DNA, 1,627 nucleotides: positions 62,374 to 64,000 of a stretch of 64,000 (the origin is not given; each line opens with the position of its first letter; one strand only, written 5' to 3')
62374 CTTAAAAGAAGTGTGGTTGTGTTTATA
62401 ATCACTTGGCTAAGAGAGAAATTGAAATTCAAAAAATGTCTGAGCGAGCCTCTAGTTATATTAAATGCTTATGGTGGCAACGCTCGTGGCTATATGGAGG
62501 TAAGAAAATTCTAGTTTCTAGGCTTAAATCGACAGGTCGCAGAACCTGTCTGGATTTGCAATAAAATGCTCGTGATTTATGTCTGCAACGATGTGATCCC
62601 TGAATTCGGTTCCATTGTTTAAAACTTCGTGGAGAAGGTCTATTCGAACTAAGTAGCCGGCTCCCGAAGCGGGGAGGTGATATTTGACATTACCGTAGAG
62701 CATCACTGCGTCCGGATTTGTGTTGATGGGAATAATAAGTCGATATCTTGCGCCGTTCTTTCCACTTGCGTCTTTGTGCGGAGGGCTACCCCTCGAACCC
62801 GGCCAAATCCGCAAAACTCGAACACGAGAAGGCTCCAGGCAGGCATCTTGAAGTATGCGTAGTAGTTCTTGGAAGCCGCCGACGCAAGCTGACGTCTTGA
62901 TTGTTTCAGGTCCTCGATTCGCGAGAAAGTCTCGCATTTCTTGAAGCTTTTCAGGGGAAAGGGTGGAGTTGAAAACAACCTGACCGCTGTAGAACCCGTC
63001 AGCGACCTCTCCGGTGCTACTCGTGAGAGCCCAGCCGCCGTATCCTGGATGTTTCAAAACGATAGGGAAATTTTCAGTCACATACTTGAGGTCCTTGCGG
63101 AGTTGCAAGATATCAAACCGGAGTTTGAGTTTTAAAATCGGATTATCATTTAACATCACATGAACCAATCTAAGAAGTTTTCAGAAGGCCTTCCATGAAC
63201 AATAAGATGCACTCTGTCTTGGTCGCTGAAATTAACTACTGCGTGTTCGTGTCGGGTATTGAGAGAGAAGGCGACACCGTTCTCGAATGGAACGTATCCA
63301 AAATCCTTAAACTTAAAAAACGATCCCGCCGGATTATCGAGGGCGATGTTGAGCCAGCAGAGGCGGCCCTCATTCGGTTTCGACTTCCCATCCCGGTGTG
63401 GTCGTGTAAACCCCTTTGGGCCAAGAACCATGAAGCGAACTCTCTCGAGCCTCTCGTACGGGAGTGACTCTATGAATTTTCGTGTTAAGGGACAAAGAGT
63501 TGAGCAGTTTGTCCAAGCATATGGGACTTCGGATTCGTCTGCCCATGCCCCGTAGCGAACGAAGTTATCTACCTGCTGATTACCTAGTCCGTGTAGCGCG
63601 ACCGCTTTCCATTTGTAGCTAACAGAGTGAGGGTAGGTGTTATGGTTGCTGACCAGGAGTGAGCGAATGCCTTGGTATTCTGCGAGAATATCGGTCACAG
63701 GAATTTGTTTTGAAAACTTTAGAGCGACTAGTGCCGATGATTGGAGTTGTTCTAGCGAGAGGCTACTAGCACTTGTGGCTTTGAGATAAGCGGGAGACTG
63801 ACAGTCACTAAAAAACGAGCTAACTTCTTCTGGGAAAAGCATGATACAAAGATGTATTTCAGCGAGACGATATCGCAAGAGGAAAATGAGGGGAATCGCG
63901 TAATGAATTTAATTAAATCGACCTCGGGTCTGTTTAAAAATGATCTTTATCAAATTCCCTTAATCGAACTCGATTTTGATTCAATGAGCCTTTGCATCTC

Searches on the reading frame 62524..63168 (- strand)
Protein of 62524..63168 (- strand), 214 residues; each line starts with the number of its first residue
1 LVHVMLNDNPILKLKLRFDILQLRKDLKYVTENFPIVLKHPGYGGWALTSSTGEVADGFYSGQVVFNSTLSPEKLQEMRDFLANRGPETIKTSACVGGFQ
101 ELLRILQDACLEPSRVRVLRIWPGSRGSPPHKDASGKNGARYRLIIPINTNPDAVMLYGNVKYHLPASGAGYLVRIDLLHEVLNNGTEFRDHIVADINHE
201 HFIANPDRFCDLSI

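Call 3: search_protein_families(library=pfam, proteins=[window:62524-63168:-], max_evalue=0.01)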
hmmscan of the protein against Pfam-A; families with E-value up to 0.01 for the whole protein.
window:62524-63168:- (214 aa): 0 families

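Call 4: search_protein_families(library=ncbifam, proteins=[window:62524-63168:-], max_evalue=0.01)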
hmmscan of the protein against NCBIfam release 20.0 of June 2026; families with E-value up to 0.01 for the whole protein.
window:62524-63168:- (214 aa): 0 families

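Call 38: search_protein_families(library=pfam, proteins=[window:62524-63168:-], max_evalue=10)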
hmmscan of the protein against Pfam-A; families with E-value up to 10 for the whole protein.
window:62524-63168:- (214 aa): 1 family
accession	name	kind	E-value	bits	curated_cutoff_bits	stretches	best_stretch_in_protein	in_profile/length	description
PF05118.21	Asp_Arg_Hydrox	-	0.024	14.9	22.6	1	128-199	89-156/157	Aspartyl/Asparaginyl beta-hydroxylase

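Call 49: find_encoding_contigs(protein=window:62524-63156:-, flank=10000)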
Protein window:62524-63156:- (210 aa): 1 contig read that carries it; 1 place shown.
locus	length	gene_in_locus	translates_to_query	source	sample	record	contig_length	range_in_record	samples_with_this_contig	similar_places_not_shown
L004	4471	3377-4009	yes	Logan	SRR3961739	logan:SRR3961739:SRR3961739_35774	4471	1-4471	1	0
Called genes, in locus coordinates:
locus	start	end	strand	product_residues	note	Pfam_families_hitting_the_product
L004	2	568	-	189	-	?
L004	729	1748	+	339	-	PF13527:Acetyltransf_9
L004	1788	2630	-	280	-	PF05050:Methyltransf_21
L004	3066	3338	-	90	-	-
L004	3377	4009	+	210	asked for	-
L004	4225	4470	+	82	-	?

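Call 53: search_protein_families(library=pfam, proteins=[L004:2-568:-, L004:729-1748:+, L004:1788-2630:-], max_evalue=0.01)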
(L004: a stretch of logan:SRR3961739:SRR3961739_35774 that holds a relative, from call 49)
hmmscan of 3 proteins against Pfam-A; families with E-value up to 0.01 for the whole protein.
L004:2-568:- (189 aa): 1 family
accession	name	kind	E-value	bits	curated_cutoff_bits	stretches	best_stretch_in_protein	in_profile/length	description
PF00669.25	Flagellin_N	-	1.5e-44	151.9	26.6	1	5-141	1-137/139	Bacterial flagellin N-terminal helical region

L004:729-1748:+ (339 aa): 3 families
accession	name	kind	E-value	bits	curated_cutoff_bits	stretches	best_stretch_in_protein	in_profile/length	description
PF13527.13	Acetyltransf_9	-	6.4e-08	33.1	25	1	25-139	15-126/127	Acetyltransferase (GNAT) domain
PF00583.31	Acetyltransf_1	-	3.1e-05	24.6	20.7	1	50-123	25-98/116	Acetyltransferase (GNAT) family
PF13508.13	Acetyltransf_7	-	0.00044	21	27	1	64-138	12-83/84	Acetyltransferase (GNAT) domain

L004:1788-2630:- (280 aa): 2 families
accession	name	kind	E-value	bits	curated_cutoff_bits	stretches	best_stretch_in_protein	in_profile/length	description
PF05050.19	Methyltransf_21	-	8.5e-12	46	22.7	1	68-240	1-171/173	Methyltransferase FkbM domain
PF02475.24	TRM5-TYW2_MTfase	-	0.0025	18.2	28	1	52-116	26-91/164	TRM5/TYW2 methyltransferase domain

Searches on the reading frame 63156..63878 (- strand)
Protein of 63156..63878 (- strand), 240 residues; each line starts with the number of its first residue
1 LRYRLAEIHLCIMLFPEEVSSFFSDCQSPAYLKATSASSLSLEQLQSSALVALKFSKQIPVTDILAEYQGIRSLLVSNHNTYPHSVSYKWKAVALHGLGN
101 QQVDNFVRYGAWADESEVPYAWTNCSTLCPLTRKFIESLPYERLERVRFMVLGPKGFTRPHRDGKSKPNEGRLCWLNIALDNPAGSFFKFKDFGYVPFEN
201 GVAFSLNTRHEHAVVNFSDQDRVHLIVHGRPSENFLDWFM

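Call 3: search_protein_families(library=pfam, proteins=[window:63156-63878:-], max_evalue=0.01)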
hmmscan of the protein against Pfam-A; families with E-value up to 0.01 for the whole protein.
window:63156-63878:- (240 aa): 1 family
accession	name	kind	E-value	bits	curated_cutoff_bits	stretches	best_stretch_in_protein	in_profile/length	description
PF05118.21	Asp_Arg_Hydrox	-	3.2e-10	40.5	22.6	1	78-228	25-153/157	Aspartyl/Asparaginyl beta-hydroxylase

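Call 4: search_protein_families(library=ncbifam, proteins=[window:63156-63878:-], max_evalue=0.01)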
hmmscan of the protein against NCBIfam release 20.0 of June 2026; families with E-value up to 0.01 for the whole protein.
window:63156-63878:- (240 aa): 0 families

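Call 8: find_encoding_contigs(protein=window:63156-63878:-, flank=10000, max_places=6)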
Protein window:63156-63878:- (240 aa): no gene with exactly this product is on record in the collection.

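Call 25: find_encoding_contigs(protein=window:63156-63842:-, flank=10000)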
Protein window:63156-63842:- (228 aa): no gene with exactly this product is on record in the collection.

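Call 69: search_solved_structures(query=window:63156-63878:-, max_evalue=0.1, show_alignments=1)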
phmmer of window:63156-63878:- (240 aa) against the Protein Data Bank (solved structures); distinct sequences matched with E-value up to 0.1: 0.
